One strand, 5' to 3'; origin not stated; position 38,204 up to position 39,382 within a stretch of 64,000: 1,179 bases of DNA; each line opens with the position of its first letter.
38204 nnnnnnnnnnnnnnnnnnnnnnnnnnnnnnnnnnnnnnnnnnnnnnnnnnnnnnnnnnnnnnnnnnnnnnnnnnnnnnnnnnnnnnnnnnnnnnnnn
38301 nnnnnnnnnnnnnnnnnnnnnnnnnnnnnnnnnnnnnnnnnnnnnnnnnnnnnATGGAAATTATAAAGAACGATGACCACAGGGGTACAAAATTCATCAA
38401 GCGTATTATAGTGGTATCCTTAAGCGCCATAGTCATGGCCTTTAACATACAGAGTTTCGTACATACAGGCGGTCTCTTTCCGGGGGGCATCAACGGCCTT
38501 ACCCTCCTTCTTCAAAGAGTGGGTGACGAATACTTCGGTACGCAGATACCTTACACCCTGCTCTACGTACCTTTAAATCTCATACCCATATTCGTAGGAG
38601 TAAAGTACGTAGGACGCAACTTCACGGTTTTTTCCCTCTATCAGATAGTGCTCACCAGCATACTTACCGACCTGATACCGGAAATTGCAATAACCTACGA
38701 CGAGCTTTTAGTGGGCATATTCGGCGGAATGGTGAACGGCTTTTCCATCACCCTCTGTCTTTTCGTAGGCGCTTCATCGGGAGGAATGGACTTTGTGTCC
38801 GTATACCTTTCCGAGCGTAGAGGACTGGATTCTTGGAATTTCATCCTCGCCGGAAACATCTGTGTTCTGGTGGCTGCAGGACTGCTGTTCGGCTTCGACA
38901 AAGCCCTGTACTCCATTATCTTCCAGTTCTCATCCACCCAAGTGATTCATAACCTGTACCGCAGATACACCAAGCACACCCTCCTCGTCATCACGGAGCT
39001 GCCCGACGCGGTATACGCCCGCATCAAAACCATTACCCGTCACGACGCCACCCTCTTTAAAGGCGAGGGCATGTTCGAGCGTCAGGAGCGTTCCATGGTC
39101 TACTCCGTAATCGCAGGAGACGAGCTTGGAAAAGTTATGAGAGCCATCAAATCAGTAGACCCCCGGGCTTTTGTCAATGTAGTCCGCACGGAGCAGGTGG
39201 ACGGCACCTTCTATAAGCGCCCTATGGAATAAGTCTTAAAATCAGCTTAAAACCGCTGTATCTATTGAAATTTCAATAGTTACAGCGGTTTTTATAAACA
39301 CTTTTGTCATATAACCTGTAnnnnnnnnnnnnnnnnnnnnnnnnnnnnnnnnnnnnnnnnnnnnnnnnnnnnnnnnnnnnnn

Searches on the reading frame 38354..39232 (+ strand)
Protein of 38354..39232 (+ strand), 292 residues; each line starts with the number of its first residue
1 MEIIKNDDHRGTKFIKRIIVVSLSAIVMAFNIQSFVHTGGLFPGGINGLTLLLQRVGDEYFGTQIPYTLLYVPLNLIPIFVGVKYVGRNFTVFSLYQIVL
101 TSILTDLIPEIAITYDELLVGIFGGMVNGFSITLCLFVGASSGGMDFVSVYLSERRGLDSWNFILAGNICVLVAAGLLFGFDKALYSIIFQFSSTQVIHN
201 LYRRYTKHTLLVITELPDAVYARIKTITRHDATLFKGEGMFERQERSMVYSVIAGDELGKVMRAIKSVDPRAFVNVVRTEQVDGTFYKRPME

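Call 78: search_protein_families(library=ncbifam, proteins=[window:38354-39232:+], max_evalue=1e-10)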
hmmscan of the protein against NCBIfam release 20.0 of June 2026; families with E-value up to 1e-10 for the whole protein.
window:38354-39232:+ (292 aa): 1 family
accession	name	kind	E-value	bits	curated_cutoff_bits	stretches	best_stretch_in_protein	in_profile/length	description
NF043063.1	MMSYN1_0411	equivalog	6.4e-16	58.3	550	0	120-157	180-217/498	YitT family ABC transporter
